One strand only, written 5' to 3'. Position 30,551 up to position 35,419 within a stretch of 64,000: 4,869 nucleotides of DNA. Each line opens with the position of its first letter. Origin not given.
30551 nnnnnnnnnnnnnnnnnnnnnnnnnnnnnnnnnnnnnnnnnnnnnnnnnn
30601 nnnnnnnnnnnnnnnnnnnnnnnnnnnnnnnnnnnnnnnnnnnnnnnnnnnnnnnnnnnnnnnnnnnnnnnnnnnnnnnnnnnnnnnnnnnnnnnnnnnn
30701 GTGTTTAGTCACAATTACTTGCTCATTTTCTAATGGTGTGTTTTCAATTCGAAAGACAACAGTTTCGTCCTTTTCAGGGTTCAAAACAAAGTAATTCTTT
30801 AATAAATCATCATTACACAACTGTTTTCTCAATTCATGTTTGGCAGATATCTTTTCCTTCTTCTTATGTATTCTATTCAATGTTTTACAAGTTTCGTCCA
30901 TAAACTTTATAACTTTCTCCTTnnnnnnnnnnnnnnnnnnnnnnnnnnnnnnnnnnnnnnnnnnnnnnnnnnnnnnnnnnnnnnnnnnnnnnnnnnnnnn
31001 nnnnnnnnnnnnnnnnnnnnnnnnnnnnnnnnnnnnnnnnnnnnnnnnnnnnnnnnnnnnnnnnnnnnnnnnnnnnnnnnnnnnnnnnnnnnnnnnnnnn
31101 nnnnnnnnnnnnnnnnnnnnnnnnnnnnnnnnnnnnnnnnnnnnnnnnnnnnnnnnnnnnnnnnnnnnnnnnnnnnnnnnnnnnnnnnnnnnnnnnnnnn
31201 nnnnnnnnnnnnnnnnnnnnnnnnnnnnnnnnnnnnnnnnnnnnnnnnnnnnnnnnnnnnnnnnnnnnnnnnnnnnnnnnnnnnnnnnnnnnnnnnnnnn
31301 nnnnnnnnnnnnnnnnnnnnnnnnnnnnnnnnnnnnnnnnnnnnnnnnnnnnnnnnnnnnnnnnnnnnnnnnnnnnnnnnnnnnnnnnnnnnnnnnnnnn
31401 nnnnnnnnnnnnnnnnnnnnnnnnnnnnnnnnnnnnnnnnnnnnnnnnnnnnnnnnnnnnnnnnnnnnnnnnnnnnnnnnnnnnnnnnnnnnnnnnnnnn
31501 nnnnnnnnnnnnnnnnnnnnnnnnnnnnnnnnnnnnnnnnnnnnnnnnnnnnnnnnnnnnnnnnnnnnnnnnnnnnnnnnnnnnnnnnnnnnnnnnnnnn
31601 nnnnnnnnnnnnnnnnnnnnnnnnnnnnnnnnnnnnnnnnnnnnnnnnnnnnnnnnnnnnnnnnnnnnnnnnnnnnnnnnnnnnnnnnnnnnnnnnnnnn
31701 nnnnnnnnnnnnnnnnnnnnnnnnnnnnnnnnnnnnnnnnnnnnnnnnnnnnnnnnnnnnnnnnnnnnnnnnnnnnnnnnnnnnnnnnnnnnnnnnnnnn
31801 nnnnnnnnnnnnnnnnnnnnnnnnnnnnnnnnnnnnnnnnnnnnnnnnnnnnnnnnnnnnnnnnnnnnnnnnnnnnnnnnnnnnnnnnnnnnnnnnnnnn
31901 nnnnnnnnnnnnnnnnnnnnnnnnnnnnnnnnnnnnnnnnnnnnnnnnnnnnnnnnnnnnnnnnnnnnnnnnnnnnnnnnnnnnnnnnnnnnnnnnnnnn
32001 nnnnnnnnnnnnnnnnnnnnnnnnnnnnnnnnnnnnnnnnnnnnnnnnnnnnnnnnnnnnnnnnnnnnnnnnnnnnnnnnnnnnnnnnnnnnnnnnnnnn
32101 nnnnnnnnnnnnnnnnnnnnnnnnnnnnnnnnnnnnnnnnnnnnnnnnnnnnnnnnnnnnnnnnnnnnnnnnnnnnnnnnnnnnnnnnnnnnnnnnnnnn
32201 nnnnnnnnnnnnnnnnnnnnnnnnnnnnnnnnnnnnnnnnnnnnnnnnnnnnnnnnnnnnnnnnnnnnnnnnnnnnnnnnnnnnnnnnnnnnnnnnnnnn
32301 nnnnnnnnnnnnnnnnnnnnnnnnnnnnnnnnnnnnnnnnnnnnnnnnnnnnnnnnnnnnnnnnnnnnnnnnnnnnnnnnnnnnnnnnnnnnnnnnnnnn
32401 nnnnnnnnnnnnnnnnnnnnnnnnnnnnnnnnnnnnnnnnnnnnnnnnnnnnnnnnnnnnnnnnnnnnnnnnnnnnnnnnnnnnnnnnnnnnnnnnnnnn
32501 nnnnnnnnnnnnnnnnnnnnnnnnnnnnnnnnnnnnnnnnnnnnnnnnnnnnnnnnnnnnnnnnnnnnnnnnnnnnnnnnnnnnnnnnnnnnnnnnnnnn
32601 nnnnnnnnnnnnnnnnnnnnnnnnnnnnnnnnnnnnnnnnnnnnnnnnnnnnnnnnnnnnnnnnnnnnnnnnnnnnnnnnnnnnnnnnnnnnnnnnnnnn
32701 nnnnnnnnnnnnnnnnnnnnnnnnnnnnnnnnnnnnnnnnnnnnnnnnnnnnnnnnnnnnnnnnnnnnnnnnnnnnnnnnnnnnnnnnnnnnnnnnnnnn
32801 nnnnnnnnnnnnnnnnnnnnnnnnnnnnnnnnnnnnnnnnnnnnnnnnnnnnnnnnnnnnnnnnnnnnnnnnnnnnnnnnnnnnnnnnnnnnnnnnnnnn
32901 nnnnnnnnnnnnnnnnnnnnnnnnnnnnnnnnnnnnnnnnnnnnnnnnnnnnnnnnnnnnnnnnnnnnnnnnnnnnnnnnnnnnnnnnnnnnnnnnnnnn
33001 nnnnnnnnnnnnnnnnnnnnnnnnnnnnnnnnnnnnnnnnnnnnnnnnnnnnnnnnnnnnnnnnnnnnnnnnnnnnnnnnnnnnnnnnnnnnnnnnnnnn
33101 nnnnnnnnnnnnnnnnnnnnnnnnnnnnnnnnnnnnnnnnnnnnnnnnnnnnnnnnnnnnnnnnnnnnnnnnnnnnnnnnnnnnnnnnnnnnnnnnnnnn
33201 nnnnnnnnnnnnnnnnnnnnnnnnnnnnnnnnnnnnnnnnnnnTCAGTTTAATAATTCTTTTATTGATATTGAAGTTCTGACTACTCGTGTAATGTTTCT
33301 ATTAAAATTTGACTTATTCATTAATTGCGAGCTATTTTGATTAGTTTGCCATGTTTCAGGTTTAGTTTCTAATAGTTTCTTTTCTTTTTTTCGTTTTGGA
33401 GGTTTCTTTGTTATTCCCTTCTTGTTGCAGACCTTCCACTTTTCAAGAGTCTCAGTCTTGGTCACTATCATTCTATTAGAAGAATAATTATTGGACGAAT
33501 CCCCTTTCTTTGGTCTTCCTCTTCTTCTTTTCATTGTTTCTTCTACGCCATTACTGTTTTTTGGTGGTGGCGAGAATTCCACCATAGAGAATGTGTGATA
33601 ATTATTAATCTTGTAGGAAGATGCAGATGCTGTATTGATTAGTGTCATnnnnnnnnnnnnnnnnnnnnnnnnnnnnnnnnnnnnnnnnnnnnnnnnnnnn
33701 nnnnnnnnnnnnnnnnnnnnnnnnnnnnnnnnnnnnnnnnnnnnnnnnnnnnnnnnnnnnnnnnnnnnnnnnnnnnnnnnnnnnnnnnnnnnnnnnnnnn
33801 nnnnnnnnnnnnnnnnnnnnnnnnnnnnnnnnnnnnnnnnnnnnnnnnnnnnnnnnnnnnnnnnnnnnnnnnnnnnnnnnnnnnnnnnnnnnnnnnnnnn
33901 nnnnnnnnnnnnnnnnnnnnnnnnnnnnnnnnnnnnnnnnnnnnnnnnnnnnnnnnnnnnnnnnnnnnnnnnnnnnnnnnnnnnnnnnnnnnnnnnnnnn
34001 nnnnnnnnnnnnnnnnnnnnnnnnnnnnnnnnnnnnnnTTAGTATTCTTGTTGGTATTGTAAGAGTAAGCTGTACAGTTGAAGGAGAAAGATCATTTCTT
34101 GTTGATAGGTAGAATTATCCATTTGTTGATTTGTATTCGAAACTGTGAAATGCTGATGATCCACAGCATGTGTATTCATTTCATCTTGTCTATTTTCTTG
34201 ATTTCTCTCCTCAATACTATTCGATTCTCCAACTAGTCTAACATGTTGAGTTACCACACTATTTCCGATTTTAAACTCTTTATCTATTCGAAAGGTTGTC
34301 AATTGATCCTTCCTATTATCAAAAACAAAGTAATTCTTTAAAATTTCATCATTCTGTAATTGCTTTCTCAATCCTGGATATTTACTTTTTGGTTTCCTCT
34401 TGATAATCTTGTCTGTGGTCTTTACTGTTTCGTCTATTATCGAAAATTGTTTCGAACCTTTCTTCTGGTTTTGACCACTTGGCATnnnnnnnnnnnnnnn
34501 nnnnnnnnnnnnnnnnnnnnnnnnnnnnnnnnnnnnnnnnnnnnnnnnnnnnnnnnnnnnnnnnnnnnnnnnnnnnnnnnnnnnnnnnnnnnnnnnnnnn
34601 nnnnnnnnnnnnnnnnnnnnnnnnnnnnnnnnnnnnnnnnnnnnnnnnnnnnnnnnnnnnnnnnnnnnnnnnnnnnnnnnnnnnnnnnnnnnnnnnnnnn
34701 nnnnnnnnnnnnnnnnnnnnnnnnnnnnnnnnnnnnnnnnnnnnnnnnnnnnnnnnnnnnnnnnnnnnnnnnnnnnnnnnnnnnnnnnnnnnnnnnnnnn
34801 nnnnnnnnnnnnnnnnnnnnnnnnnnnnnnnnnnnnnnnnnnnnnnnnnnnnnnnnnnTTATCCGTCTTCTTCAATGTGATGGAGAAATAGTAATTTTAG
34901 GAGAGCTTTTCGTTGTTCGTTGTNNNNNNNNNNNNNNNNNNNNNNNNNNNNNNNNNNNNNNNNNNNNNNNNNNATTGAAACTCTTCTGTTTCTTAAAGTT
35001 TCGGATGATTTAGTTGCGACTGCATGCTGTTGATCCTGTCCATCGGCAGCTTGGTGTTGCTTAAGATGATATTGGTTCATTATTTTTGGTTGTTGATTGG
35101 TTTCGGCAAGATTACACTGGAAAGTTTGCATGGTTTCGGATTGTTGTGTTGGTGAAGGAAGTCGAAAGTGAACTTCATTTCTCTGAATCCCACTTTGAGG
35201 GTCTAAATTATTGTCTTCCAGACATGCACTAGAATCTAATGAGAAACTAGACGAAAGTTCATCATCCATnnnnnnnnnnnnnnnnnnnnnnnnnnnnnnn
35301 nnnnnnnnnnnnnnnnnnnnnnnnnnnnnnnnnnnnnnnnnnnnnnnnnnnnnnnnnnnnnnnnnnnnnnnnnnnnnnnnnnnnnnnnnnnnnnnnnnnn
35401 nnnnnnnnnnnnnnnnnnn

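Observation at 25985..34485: Tandem array of a novel small basic protein family (DET-KT-NRI ... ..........): seven members plus one pseudogene, all on the minus strand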

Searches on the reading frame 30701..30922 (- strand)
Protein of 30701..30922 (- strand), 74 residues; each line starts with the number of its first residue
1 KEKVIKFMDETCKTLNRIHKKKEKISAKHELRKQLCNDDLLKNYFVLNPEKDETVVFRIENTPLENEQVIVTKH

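Call 27: find_homologous_proteins(query=A4, max_evalue=0.1)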
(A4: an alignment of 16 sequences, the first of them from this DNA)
Query A4 (16 sequences) (74 aa, profile of the alignment): 2 proteins with E <= 0.1 among 692 candidates.
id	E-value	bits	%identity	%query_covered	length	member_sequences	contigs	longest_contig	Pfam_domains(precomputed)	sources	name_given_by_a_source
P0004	2.2e-18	84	75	92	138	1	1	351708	-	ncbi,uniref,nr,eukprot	ncbi:predicted protein [Naegleria gruberi]|uniref:Predicted protein n=1 Tax=Naegleria gruberi TaxID=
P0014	7.6e-15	72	43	53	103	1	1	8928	-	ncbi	ncbi:predicted protein, partial [Naegleria gruberi]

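Call 28: search_solved_structures(query=A4, max_evalue=10, show_alignments=3)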
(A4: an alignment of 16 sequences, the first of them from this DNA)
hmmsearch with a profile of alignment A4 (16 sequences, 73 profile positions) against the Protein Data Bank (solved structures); distinct sequences matched with E-value up to 10: 0.

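Call 36: predict_structure(alignment_id=A4)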
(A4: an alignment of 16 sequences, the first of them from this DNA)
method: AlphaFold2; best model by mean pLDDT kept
length: 74 residues; sequences in the alignment: 16
mean_pLDDT: 68.4   pTM: 0.25
mean pLDDT of the five models: 68.4, 67.3, 66.5, 66.2, 64.4
residues with pLDDT >= 90: 2; 70-90: 32; 50-70: 33; < 50: 7
segments of 3 or more residues with pLDDT < 50: 63-69
pLDDT, mean of each block of 10 residues (from residue 1): 83 87 65 56 71 72 50 53
secondary structure, 60 per line:
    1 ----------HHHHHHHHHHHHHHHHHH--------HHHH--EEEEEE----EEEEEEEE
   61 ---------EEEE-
elements in order: H11-28 H37-40 E43-48 E53-60 E70-73

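Call 37: search_protein_families(library=pfam, alignment_id=A4, max_evalue=10)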
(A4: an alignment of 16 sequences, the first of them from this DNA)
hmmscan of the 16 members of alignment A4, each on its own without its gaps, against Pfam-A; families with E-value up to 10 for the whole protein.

A. member 1, seq(74 aa): 0 families

B. families by the number of members that match (of 16 scanned): 10 families
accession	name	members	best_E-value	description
PF08786.17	DcrB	2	0.13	DcrB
PF04421.21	Mss4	1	0.0057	Mss4 protein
PF05578.19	Peptidase_S31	1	0.025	Pestivirus NS3 polyprotein peptidase S31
PF10787.14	YfmQ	1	0.04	Uncharacterised protein from bacillus cereus group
PF03228.19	Adeno_VII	1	0.046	Adenoviral core protein VII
PF09318.15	Glyco_trans_A_1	1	0.053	Glycosyl transferase 1 domain A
PF15684.10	AROS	1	0.1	Active regulator of SIRT1, or 40S ribosomal protein S19-binding 1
PF06926.16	Rep_Org_C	1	0.13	Putative replisome organiser protein C-terminus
PF17753.7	Ig_mannosidase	1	0.15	Ig-fold domain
PF11671.13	Apis_Csd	1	4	Complementary sex determiner protein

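Call 40: fold_search(model_id=the predicted structure, library=pdb)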
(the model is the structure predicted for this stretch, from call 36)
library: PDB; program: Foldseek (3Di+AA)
matches with E <= 10: 52; with E <= 0.001: 0
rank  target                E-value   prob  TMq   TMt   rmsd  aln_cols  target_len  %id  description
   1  9mkb_A2               2.8e+00  0.11  0.28  0.07   9.2        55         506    9  Structure of the bacteriophage T4 portal-neck-tail complex (released 2025-12-24)
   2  7c4j_K                3.2e+00  0.14  0.23  0.05  13.1        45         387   24  Cryo-EM structure of the yeast Swi/Snf complex in a nucleosome free state (released 2020-07-15)
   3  4i6m_A                3.2e+00  0.14  0.23  0.05  13.1        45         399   24  Structure of Arp7-Arp9-Snf2(HSA)-RTT102 subcomplex of SWI/SNF chromatin remodeler. (released 2013-02-13)
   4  7ui9_q                3.9e+00  0.08  0.27  0.06  11.2       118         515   12  Core Mediator-PICearly (Copy A) (released 2023-02-15)
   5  8iqh_M                5.4e+00  0.28  0.32  0.03   4.2        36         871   14  Structure of Full-Length AsfvPrimPol in Apo-Form (released 2023-07-26)
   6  3whq_A                5.4e+00  0.25  0.22  0.05   0.8        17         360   12  Crystal structure of gamma-glutamyltranspeptidase from Bacillus subtilis (crystal soaked for 0 min. in acivicin soln.  (released 2014-02-19)
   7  8xb8_0                5.4e+00  0.08  0.30  0.25  10.6        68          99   10  The structure of ASFV A137R (released 2024-01-31)
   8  8hqs_B                5.8e+00  0.09  0.34  0.09  11.7        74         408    9  Cryo-EM structure of 8-subunit Smc5/6 head region (released 2024-06-19)
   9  3a75_C                6.2e+00  0.23  0.22  0.05   0.8        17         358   12  Crystal structure of glutamate complex of halotolerant &gamma;-glutamyltranspeptidase from Bacillus subtilis (released 2010-03-09)
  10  8iqh_K                6.2e+00  0.23  0.32  0.03   4.3        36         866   14  Structure of Full-Length AsfvPrimPol in Apo-Form (released 2023-07-26)
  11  3tu4_L                6.2e+00  0.08  0.21  0.10   5.2        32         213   12  Crystal structure of the Sir3 BAH domain in complex with a nucleosome core particle. (released 2011-11-23)
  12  6nz2_MODEL_1_A        6.2e+00  0.04  0.18  0.08  10.2        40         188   15  NMR solution structure of Bcd1p120-303 from Saccharomyces cerevisiae (released 2020-08-19)
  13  8iqh_E                6.6e+00  0.23  0.33  0.03   4.2        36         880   14  Structure of Full-Length AsfvPrimPol in Apo-Form (released 2023-07-26)
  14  8oix_A                6.6e+00  0.21  0.30  0.10   1.7        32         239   16  CryoEM structure of 20S Trichomonas vaginalis proteasome in complex with proteasome inhibitor Salinosporamid A (released 2024-04-10)
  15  6x2u_B                6.6e+00  0.16  0.29  0.20   2.5        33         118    9  Crystal Structure of PKINES peptide bound to CRM1 (released 2020-07-01)
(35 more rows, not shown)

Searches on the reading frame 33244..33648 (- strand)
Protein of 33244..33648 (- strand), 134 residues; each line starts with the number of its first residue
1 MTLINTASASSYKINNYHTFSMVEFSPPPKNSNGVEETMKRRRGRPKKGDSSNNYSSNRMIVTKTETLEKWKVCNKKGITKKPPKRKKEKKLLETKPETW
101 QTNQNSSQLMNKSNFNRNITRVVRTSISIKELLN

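Call 3: search_protein_families(library=pfam, proteins=[window:33244-33648:-], max_evalue=1)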
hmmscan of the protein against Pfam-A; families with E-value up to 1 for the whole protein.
window:33244-33648:- (134 aa): 0 families

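Call 25: list_cluster_members(proteins=[P0001, P0002, P0003, P0004, P0005, P0006, P0014, P0016, window:33244-33648:-, window:35642-36196:-])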
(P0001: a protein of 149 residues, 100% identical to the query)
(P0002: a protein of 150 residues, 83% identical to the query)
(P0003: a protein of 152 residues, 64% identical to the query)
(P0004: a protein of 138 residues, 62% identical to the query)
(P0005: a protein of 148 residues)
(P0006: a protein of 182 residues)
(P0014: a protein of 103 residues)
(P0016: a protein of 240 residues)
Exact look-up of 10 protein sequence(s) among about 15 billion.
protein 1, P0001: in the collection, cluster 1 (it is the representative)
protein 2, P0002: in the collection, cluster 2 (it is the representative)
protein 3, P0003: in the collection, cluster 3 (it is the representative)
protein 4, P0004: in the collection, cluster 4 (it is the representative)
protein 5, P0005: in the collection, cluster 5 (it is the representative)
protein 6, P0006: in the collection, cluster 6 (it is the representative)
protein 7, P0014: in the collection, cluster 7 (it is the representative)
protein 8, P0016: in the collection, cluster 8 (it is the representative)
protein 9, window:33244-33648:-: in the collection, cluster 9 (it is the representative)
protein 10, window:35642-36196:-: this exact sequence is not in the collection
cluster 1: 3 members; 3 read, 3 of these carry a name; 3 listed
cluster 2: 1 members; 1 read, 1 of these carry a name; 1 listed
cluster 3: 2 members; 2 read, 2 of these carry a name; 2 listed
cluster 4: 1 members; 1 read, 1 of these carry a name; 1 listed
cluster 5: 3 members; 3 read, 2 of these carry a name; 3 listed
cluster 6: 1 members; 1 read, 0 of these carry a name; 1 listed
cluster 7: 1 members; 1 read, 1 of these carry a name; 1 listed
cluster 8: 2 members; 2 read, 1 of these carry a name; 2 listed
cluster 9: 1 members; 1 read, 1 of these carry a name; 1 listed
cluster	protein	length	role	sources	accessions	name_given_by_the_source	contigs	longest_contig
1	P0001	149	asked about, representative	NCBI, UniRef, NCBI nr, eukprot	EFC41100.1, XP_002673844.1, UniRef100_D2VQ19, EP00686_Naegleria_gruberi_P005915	predicted protein [Naegleria gruberi] | Predicted protein n=1 Tax=Naegleria gruberi TaxID=5762 RepID=D2VQ19_NAEGR | uncharacterized protein NAEGRDRAFT_71132 [Naegleria gruberi]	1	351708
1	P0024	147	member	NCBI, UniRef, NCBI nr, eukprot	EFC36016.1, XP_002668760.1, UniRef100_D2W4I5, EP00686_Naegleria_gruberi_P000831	predicted protein [Naegleria gruberi] | Predicted protein n=1 Tax=Naegleria gruberi TaxID=5762 RepID=D2W4I5_NAEGR | uncharacterized protein NAEGRDRAFT_76320 [Naegleria gruberi]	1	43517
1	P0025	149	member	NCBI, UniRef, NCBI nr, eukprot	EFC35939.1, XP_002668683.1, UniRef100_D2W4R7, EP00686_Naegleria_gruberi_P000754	predicted protein [Naegleria gruberi] | Predicted protein n=1 Tax=Naegleria gruberi TaxID=5762 RepID=D2W4R7_NAEGR | uncharacterized protein NAEGRDRAFT_76403 [Naegleria gruberi]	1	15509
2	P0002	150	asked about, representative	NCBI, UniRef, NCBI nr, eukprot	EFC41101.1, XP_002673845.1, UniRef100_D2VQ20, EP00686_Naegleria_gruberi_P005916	predicted protein [Naegleria gruberi] | Predicted protein n=1 Tax=Naegleria gruberi TaxID=5762 RepID=D2VQ20_NAEGR | uncharacterized protein NAEGRDRAFT_71133 [Naegleria gruberi]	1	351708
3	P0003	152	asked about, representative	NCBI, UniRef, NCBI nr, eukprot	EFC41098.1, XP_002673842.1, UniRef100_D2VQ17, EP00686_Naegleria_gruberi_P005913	predicted protein [Naegleria gruberi] | Predicted protein n=1 Tax=Naegleria gruberi TaxID=5762 RepID=D2VQ17_NAEGR | uncharacterized protein NAEGRDRAFT_71130 [Naegleria gruberi]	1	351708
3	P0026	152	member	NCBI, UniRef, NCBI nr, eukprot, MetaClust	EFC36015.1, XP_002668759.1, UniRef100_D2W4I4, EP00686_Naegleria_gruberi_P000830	predicted protein [Naegleria gruberi] | Predicted protein n=1 Tax=Naegleria gruberi TaxID=5762 RepID=D2W4I4_NAEGR | uncharacterized protein NAEGRDRAFT_76319 [Naegleria gruberi]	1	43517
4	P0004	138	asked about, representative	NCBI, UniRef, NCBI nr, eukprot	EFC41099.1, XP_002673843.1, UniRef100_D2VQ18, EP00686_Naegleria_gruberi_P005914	predicted protein [Naegleria gruberi] | Predicted protein n=1 Tax=Naegleria gruberi TaxID=5762 RepID=D2VQ18_NAEGR | uncharacterized protein NAEGRDRAFT_71131 [Naegleria gruberi]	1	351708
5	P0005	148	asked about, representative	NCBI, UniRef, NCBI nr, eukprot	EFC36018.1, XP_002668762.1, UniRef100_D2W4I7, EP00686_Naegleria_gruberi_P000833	predicted protein [Naegleria gruberi] | Predicted protein n=1 Tax=Naegleria gruberi TaxID=5762 RepID=D2W4I7_NAEGR | uncharacterized protein NAEGRDRAFT_76322 [Naegleria gruberi]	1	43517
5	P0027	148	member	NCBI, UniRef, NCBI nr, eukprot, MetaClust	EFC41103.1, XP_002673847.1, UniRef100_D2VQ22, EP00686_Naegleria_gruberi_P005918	predicted protein [Naegleria gruberi] | Predicted protein n=1 Tax=Naegleria gruberi TaxID=5762 RepID=D2VQ22_NAEGR | uncharacterized protein NAEGRDRAFT_71135 [Naegleria gruberi]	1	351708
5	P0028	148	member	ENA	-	-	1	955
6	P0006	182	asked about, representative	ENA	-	-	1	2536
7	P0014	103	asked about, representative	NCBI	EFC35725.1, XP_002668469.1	predicted protein, partial [Naegleria gruberi]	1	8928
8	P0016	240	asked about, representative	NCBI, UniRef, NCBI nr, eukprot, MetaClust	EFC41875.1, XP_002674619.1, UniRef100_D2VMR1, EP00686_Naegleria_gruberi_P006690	predicted protein [Naegleria gruberi] | Predicted protein n=1 Tax=Naegleria gruberi TaxID=5762 RepID=D2VMR1_NAEGR | uncharacterized protein NAEGRDRAFT_70228 [Naegleria gruberi]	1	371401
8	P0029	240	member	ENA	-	-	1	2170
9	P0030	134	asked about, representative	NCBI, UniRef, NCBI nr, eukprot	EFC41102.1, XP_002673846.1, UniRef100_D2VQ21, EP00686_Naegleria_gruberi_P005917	predicted protein [Naegleria gruberi] | Predicted protein n=1 Tax=Naegleria gruberi TaxID=5762 RepID=D2VQ21_NAEGR | uncharacterized protein NAEGRDRAFT_71134 [Naegleria gruberi]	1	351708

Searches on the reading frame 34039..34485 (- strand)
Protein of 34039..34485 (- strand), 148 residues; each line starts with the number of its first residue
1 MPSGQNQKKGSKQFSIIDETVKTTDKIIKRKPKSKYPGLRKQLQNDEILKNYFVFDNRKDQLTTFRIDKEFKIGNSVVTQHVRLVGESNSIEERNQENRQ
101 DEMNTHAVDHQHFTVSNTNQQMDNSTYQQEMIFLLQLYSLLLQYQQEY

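Call 3: search_protein_families(library=pfam, proteins=[window:34039-34485:-], max_evalue=1)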
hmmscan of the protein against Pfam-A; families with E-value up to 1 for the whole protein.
window:34039-34485:- (148 aa): 0 families

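Call 42: find_encoding_contigs(protein=window:34039-34485:-, flank=10000, max_places=6)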
Protein window:34039-34485:- (148 aa): no gene with exactly this product is on record in the collection.

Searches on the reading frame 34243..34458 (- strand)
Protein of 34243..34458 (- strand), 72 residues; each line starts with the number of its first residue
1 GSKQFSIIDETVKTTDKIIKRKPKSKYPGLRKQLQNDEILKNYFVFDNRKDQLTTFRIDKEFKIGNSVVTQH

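Call 51: find_related_loci(query=A5, collection=metagenome_contigs, flank=6000)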
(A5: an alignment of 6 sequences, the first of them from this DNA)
Query A5 (72 aa) in metagenome_contigs; peptide patterns used: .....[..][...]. (x = any residue, [..] = any of these).
263 stretches matched a pattern, but none encodes a relative of the query by tblastn (E <= 1e-3).

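Call 64: find_related_loci(query=A5, collection=viral_contigs, flank=3000)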
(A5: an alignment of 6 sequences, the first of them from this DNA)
Query A5 (72 aa) in viral_contigs; peptide patterns used: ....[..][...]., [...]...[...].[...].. (x = any residue, [..] = any of these).
180 stretches matched a pattern, but none encodes a relative of the query by tblastn (E <= 1e-3).

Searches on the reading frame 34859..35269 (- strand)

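Call 3: search_protein_families(library=pfam, proteins=[window:34859-35269:-], max_evalue=1)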
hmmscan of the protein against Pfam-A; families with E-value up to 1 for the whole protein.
window:34859-35269:- (136 aa): 1 family
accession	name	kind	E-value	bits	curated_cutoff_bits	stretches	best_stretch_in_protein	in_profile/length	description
PF15280.11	BORA_N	-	0.013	15.5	27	1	37-96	108-165/225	Protein aurora borealis N-terminus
